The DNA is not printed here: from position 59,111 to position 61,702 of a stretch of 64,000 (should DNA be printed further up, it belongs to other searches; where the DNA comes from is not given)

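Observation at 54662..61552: Function-unknown GT-C membrane module: Chlor_Arch_YYY + TIGR03663 + flippase-like + FAD oxidoreductase operon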

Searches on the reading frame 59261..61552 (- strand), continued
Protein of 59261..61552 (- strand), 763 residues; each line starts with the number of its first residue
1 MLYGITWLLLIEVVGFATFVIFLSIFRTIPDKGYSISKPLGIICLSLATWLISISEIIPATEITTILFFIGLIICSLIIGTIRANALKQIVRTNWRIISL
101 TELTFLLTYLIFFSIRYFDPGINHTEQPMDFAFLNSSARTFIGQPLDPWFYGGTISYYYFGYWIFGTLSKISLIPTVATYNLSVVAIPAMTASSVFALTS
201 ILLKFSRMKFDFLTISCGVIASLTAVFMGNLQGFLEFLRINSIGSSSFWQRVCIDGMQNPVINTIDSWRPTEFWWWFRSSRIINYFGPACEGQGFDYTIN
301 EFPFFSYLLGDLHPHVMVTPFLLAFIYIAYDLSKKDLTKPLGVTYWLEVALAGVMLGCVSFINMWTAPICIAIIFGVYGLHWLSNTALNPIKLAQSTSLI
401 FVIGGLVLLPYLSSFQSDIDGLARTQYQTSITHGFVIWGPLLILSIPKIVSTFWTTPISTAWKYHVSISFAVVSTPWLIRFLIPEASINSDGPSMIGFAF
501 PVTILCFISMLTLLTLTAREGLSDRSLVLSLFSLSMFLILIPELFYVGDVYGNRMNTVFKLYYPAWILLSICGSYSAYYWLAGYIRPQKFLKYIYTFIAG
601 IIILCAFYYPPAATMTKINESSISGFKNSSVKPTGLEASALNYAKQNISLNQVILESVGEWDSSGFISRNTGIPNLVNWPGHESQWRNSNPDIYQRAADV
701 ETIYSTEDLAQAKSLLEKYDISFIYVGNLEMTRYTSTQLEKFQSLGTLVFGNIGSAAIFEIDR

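Call 47: get_annotated_region(hit=H2, flank=10000)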
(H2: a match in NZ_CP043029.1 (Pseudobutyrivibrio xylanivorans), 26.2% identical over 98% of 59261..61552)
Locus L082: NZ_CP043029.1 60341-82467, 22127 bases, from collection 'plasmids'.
description: Pseudobutyrivibrio xylanivorans strain MA3014 plasmid pNP95, complete sequence
organism: Pseudobutyrivibrio xylanivorans (NCBI taxid 185007)
taxonomy: Bacteria; Bacillota; Clostridia; Lachnospirales; Lachnospiraceae; Pseudobutyrivibrio; Pseudobutyrivibrio xylanivorans
host: -; source: Bovine,rumen; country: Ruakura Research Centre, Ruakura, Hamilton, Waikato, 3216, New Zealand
typing (MOB-suite, as given by PLSDB): non-mobilizable
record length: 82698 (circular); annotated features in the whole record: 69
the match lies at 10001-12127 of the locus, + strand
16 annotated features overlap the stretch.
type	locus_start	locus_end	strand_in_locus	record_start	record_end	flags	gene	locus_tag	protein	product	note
CDS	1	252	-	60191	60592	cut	-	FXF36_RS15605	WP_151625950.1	DUF6548 family protein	-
CDS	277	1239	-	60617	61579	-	-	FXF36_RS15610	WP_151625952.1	glycosyltransferase family 2 protein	-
CDS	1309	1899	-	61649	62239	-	-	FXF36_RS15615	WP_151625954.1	hypothetical protein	-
CDS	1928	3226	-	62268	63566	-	-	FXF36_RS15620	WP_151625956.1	DegT/DnrJ/EryC1/StrS family aminotransferase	-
CDS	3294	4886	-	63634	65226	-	-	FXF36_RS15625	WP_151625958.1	glucosyltransferase domain-containing protein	-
CDS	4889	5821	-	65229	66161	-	-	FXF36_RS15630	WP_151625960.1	glycosyltransferase family 2 protein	-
CDS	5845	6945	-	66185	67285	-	-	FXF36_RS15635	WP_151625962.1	hypothetical protein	-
CDS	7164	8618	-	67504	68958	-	-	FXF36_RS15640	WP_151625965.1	O-antigen ligase family protein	-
CDS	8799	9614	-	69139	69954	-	-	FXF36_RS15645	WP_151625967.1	hypothetical protein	-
CDS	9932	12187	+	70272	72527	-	-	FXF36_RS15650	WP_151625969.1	DUF2298 domain-containing protein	-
CDS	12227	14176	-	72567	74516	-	-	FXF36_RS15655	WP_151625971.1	nucleoside-diphosphate sugar epimerase/dehydratase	GO:0000271 - polysaccharide biosynthetic process [Evidence IEA]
CDS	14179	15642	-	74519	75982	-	-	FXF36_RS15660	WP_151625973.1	hypothetical protein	-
CDS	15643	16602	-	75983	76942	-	-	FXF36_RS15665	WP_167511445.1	hypothetical protein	-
CDS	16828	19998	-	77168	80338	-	-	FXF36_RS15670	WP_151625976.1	EAL domain-containing protein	-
CDS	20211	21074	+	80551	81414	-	-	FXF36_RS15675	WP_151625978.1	diguanylate cyclase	GO:0009966 - regulation of signal transduction [Evidence IEA]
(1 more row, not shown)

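Call 48: get_annotated_region(hit=H3, flank=10000)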
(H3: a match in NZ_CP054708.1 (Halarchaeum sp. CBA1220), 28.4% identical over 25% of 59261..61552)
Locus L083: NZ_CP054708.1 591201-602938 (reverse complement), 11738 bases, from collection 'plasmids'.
description: Halarchaeum sp. CBA1220 plasmid pCBA1220-01, complete sequence
organism: Halarchaeum sp. CBA1220 (NCBI taxid 1853682)
taxonomy: Archaea; Euryarchaeota; Halobacteria; Halobacteriales; Halobacteriaceae; Halarchaeum; Halarchaeum sp. CBA1220
host: -; source: solar salt; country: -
typing (MOB-suite, as given by PLSDB): non-mobilizable
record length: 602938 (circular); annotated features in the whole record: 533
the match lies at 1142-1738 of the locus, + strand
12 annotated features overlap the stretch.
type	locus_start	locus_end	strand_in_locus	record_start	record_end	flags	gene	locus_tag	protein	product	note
CDS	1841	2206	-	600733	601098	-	-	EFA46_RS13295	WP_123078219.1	hypothetical protein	-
CDS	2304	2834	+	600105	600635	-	msrA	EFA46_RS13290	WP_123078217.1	peptide-methionine (S)-S-oxide reductase MsrA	GO:0030091 - protein repair [Evidence IEA]; GO:0006979 - response to oxidative stress [Evidence IEA]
CDS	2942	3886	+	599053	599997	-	-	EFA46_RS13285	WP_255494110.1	M48 family metalloprotease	GO:0006508 - proteolysis [Evidence IEA]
CDS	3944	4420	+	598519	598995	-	-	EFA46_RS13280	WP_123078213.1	universal stress protein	-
CDS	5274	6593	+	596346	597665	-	-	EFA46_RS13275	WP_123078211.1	orc1/cdc6 family replication initiation protein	-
CDS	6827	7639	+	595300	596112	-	-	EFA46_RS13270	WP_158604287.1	NmrA family NAD(P)-binding protein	-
CDS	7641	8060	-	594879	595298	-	-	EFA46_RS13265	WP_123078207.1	CopG family ribbon-helix-helix protein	-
CDS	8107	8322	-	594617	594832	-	-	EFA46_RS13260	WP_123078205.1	hypothetical protein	-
CDS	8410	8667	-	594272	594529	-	-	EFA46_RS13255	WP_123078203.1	hypothetical protein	-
CDS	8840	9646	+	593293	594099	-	-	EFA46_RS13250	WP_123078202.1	aldo/keto reductase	-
CDS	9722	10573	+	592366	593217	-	-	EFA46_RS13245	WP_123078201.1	translation initiation factor eIF-2B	-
CDS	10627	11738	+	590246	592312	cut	-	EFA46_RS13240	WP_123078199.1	alpha-amylase family glycosyl hydrolase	GO:0005975 - carbohydrate metabolic process [Evidence IEA]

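Call 53: search_protein_families(library=pfam, proteins=[L082:9932-12187:+], max_evalue=0.01)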
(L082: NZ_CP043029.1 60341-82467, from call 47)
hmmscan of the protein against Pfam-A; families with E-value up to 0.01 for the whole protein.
L082:9932-12187:+ (751 aa): 1 family
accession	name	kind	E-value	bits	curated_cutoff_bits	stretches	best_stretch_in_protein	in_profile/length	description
PF10060.15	DUF2298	-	3.1e-91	307.2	27.8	1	70-544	5-488/488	Uncharacterized membrane protein (DUF2298)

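Call 55: search_protein_families(library=pfam, proteins=[window:59261-61552:-, P0034, P0094, L082:9932-12187:+], max_evalue=10)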
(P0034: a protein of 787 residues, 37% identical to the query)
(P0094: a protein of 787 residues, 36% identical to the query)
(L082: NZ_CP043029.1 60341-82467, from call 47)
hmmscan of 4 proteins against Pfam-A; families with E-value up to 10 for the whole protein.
window:59261-61552:- (763 aa): 1 family
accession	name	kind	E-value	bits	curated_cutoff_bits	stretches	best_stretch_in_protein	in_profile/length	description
PF10060.15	DUF2298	-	7.1e-91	306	27.8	1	46-569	3-488/488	Uncharacterized membrane protein (DUF2298)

P0034 (787 aa): 2 families
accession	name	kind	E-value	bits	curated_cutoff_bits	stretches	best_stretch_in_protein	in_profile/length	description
PF10060.15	DUF2298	-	2.4e-118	396.6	27.8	1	44-586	1-488/488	Uncharacterized membrane protein (DUF2298)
PF25592.1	DUF7937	-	0.0061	15.9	31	1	478-636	42-196/402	Domain of unknown function (DUF7937)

P0094 (787 aa): 1 family
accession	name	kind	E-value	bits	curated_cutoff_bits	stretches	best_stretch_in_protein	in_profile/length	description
PF10060.15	DUF2298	-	1.6e-118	397.2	27.8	1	57-588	1-488/488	Uncharacterized membrane protein (DUF2298)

L082:9932-12187:+ (751 aa): 1 family
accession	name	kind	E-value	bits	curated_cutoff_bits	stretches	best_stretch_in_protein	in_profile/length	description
PF10060.15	DUF2298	-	3.1e-91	307.2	27.8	1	70-544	5-488/488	Uncharacterized membrane protein (DUF2298)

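Call 61: search_protein_families(library=pfam, proteins=[L046:5857-7299:+, L046:7434-9035:+, L046:9013-9990:+, L046:12487-13410:-, L046:13590-14696:+, L046:14749-15507:+, L046:15522-16820:+, L046:16876-18132:+, L060:12324-13259:-, L060:13279-16782:-], max_evalue=0.0001)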
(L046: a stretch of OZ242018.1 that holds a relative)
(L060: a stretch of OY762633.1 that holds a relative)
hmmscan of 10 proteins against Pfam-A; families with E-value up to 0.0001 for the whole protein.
L046:5857-7299:+ (480 aa): 5 families
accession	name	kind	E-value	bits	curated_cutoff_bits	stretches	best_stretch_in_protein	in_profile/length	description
PF14559.12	TPR_19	-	2.5e-08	34.6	25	0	178-216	3-41/68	Tetratricopeptide repeat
PF13424.12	TPR_12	-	7.6e-08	32.9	30.1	0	365-427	12-75/77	Tetratricopeptide repeat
PF13428.12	TPR_14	-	1.4e-07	31.9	23.5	0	171-199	6-34/44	Tetratricopeptide repeat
PF12895.13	ANAPC3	-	7.1e-06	26.7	27.2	0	180-262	3-80/82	Anaphase-promoting complex, cyclosome, subunit 3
PF13176.12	TPR_7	-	5.3e-05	23.4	27.9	0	176-199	9-32/36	Tetratricopeptide repeat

L046:7434-9035:+ (533 aa): 4 families
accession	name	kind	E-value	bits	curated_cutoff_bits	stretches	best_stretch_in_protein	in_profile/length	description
PF13175.12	AAA_15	-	5.1e-24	86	32.1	2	367-451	289-373/374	AAA ATPase domain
PF13304.12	AAA_21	-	5.8e-21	76.3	27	2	324-452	220-303/304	AAA domain, putative AbiEii toxin, Type IV TA system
PF02463.25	SMC_N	-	2.8e-06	27.4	40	1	2-45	2-48/220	RecF/RecN/SMC N terminal domain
PF13476.12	AAA_23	-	3.6e-06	28.2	27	1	7-49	4-45/201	AAA domain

L046:9013-9990:+ (325 aa): 1 family
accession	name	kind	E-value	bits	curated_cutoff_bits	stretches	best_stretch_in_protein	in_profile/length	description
PF16565.11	MIT_C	-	2e-06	28.2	25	1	164-279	9-117/142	Phospholipase D-like domain at C-terminus of MIT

L046:12487-13410:- (307 aa): 5 families
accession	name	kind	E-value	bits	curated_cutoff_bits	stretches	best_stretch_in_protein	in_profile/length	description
PF01436.27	NHL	-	5e-26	89.8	20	2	171-198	1-28/28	NHL repeat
PF24684.1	Vgb_lyase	-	5.5e-07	29.1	50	0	33-143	16-116/290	Virginiamycin B lyase family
PF25021.1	TEN_NHL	-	7.8e-07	28.8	27.1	0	124-149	330-354/357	Teneurin NHL domain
PF17170.10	DUF5128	-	1.4e-06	28.1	22.9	0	133-208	52-128/321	6-bladed beta-propeller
PF08450.18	SGL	-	6.3e-05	23.1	26.3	0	80-208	94-220/246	SMP-30/Gluconolactonase/LRE-like region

L046:13590-14696:+ (368 aa): 1 family
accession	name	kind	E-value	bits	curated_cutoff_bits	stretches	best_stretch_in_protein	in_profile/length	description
PF02615.19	Ldh_2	-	1.2e-93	314.4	38.8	1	16-350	2-329/333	Malate/L-lactate dehydrogenase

L046:14749-15507:+ (252 aa): 3 families
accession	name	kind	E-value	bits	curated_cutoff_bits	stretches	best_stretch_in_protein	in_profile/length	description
PF13561.12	adh_short_C2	-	1.5e-66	224.8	27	1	15-248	3-234/236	Enoyl-(Acyl carrier protein) reductase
PF00106.31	adh_short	-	1.3e-55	188.4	26.6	1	7-200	1-192/195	short chain dehydrogenase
PF08659.16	KR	-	8.5e-10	39.3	22.6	1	9-161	3-153/180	KR domain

L046:15522-16820:+ (432 aa): 2 families
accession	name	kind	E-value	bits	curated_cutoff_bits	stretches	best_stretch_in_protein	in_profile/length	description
PF01979.26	Amidohydro_1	-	1e-36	127.3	25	1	62-414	1-345/345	Amidohydrolase family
PF07969.17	Amidohydro_3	-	3.9e-09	37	29.7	1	196-395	254-449/472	Amidohydrolase family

L046:16876-18132:+ (418 aa): 2 families
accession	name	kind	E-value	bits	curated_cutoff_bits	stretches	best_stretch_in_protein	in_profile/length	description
PF01979.26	Amidohydro_1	-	9.3e-39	134.1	25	1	63-409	1-342/345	Amidohydrolase family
PF07969.17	Amidohydro_3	-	3.6e-10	40.3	29.7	1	182-393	232-449/472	Amidohydrolase family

L060:12324-13259:- (311 aa): 7 families
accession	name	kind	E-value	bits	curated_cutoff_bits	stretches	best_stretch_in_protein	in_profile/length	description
PF01370.27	Epimerase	-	5.2e-53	180.4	20.9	1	3-234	1-240/240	NAD dependent epimerase/dehydratase family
PF16363.11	GDP_Man_Dehyd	-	1.6e-46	159.7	27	1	4-297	1-332/332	GDP-mannose 4,6 dehydratase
PF01073.25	3Beta_HSD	-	2.8e-17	63.1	22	1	4-223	1-229/280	3-beta hydroxysteroid dehydrogenase/isomerase family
PF04321.23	RmlD_sub_bind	-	4e-14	52.8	27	1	1-178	1-155/287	RmlD substrate binding domain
PF02719.21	Polysacc_synt_2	-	3.3e-08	33.5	20.2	1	3-250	1-245/293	Polysaccharide biosynthesis protein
PF07993.18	NAD_binding_4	-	1.2e-06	28.3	20.1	0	67-183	90-215/258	Male sterility protein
PF13460.12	NAD_binding_10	-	1.3e-06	28.8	27.2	1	7-125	1-107/184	NAD(P)H-binding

L060:13279-16782:- (1167 aa): 7 families
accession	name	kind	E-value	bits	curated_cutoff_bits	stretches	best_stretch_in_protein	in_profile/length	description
PF00082.27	Peptidase_S8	-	1.5e-41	143.1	21.8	1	368-661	1-288/288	Subtilase family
PF00560.39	LRR_1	-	6.3e-16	55.5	20.6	0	1033-1055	1-23/23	Leucine Rich Repeat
PF23598.1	LRR_14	-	1e-11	44.6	40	1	1001-1113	40-148/353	Leucine-rich repeat region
PF01483.27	P_proprotein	-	1.4e-11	44.8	21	1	721-813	2-85/86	Proprotein convertase P-domain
PF12799.13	LRR_4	-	6.6e-11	42.5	27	0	1010-1044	3-36/44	Leucine Rich repeats (2 copies)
PF00041.27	fn3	-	1.3e-10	41.8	25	1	830-920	7-81/84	Fibronectin type III domain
PF13855.12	LRR_8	-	2.5e-10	40.4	27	1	1009-1068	2-61/61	Leucine rich repeat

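Call 74: search_protein_representatives(alignment_id=A1)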
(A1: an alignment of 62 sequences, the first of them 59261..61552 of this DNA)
Query: 62 sequences, 776 profile positions. Proteins with E-value up to 0.001 (for the whole library): 9042; up to 1e-10: 6741; up to 1e-30: 4147. The best 150 are listed.
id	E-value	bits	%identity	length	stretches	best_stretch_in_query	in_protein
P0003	0.0e+00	1033.6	-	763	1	1-775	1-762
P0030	2.5e-294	994.9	-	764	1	1-775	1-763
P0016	2.1e-293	991.8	-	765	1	1-776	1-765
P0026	1.0e-280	949.9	-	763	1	1-775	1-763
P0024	3.9e-276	934.8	-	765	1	1-776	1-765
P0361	2.0e-266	902.6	-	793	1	1-775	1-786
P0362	1.8e-258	876.4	-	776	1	1-775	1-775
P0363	1.7e-255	866.5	-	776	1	1-775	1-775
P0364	5.9e-254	861.4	-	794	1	2-775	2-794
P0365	7.4e-237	804.9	-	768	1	1-775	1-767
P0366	1.3e-236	804.1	-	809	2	1-458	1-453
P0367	1.6e-235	800.4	-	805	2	335-772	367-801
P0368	1.3e-231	787.5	-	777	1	4-775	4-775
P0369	1.9e-229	780.3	-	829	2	2-525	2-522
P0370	1.4e-228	777.5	-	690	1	100-766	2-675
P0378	1.1e-218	744.7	-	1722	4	3-768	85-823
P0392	1.7e-204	697.8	-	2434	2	4-774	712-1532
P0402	1.5e-194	664.9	-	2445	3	3-773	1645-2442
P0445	1.5e-176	605.5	-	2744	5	292-774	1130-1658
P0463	6.0e-171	586.9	-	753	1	1-775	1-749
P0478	2.9e-165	568.1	-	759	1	1-775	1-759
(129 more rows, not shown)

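Call 75: search_protein_families(library=pfam, proteins=[P0392, P0402, P0378, P0445], max_evalue=0.001)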
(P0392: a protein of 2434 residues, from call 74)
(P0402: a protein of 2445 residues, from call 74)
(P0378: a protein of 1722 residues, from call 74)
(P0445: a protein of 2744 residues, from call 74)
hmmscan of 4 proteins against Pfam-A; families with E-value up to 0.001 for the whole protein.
P0392 (2434 aa): 3 families
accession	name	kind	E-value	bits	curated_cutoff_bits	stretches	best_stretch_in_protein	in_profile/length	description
PF10060.15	DUF2298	-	4.2e-222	738.8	27.8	2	752-1318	1-488/488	Uncharacterized membrane protein (DUF2298)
PF13231.12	PMT_2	-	5e-12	46.8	26.1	1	142-249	24-131/160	Dolichyl-phosphate-mannose-protein mannosyltransferase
PF02366.24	PMT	-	3.9e-11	43.4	22.7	1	143-255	86-204/245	Dolichyl-phosphate-mannose-protein mannosyltransferase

P0402 (2445 aa): 2 families
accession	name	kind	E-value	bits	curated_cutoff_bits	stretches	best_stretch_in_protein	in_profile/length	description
PF10060.15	DUF2298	-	1.4e-230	766.8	27.8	2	751-1333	2-488/488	Uncharacterized membrane protein (DUF2298)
PF13231.12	PMT_2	-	2.2e-13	51.2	26.1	1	131-240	23-132/160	Dolichyl-phosphate-mannose-protein mannosyltransferase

P0378 (1722 aa): 1 family
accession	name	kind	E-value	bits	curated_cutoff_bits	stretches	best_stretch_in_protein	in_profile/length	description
PF10060.15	DUF2298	-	3.7e-201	669.8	27.8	2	887-1444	2-486/488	Uncharacterized membrane protein (DUF2298)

P0445 (2744 aa): 13 families
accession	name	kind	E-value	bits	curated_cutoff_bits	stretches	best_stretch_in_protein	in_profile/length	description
PF10060.15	DUF2298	-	1.6e-229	763.3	27.8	2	1753-2299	1-488/488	Uncharacterized membrane protein (DUF2298)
PF07719.23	TPR_2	-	3.7e-13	48.9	27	1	2698-2729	2-33/34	Tetratricopeptide repeat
PF00515.34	TPR_1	-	1.4e-12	47.3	27.8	0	2666-2693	4-31/34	Tetratricopeptide repeat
PF13181.12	TPR_8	-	1.7e-12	46.9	25.7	1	2665-2694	3-32/34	Tetratricopeptide repeat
PF14559.12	TPR_19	-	1.4e-10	41.8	25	2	2584-2629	13-58/68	Tetratricopeptide repeat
PF13414.12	TPR_11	-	3.6e-10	39.8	26.8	1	2673-2711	4-42/42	TPR repeat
PF13431.12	TPR_17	-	7.7e-10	38.7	24.4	0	2686-2717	2-33/34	Tetratricopeptide repeat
PF13432.12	TPR_16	-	2.8e-09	37.7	32.7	1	2668-2730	2-64/65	Tetratricopeptide repeat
PF13428.12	TPR_14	-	2.4e-07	31.2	23.5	0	2698-2730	2-34/44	Tetratricopeptide repeat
PF13424.12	TPR_12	-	3.1e-07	30.9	30.1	1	2665-2727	5-75/77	Tetratricopeptide repeat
PF12895.13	ANAPC3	-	1.4e-06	28.9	27.2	0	2589-2655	15-81/82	Anaphase-promoting complex, cyclosome, subunit 3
PF14561.12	TPR_20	-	7.9e-06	26.5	25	0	2580-2621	6-47/90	Tetratricopeptide repeat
PF13371.12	TPR_9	-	3.1e-05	24.3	35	1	2674-2740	6-72/73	Tetratricopeptide repeat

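Call 76: search_protein_families(library=ncbifam, proteins=[P0392, P0402, P0445], max_evalue=0.001)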
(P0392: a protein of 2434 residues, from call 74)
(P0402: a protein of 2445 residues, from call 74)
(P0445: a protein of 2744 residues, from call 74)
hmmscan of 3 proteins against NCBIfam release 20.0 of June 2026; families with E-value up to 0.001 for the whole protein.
P0392 (2434 aa): 2 families
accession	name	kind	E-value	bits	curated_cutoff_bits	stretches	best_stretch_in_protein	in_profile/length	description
TIGR03662.1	Chlor_Arch_YYY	subfamily_domain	0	1078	300.25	2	712-1532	5-726/727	chlor_Arch_YYY domain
TIGR03663.1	TIGR03663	subfamily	1.7e-07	30.6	126.25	1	141-280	72-208/435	flippase activity-associated protein Agl23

P0402 (2445 aa): 1 family
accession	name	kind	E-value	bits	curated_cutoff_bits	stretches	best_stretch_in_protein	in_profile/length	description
TIGR03662.1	Chlor_Arch_YYY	subfamily_domain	0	1072.9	300.25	2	708-1547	3-727/727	chlor_Arch_YYY domain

P0445 (2744 aa): 7 families
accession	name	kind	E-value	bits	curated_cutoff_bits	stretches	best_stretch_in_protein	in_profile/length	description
TIGR03662.1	Chlor_Arch_YYY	subfamily_domain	0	1186.5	300.25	2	820-1658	4-726/727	chlor_Arch_YYY domain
TIGR02917.1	PEP_TPR_lipo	equivalog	3.2e-12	45.2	312.2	2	2669-2731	369-431/899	XrtA/PEP-CTERM system TPR-repeat protein PrsT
NF040959.1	MamA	equivalog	3.3e-12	46.3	200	1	2583-2721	58-197/204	magnetosome protein MamA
TIGR02521.1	type_IV_pilW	equivalog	6.3e-11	42.3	154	1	2583-2729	52-201/234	type IV pilus biogenesis/stability protein PilW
NF052415.1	T3SS_chap_SctY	equivalog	5.1e-10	39.8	70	1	2666-2726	43-106/106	type III secretion apparatus assembly chaperone SctY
TIGR02552.1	LcrH_SycD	equivalog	1.6e-08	34.4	104.8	1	2642-2728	30-117/136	SycD/LcrH family type III secretion system chaperone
NF033920.0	C39_PA2778_fam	equivalog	0.0005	19.6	150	1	2640-2728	166-255/255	PA2778 family cysteine peptidase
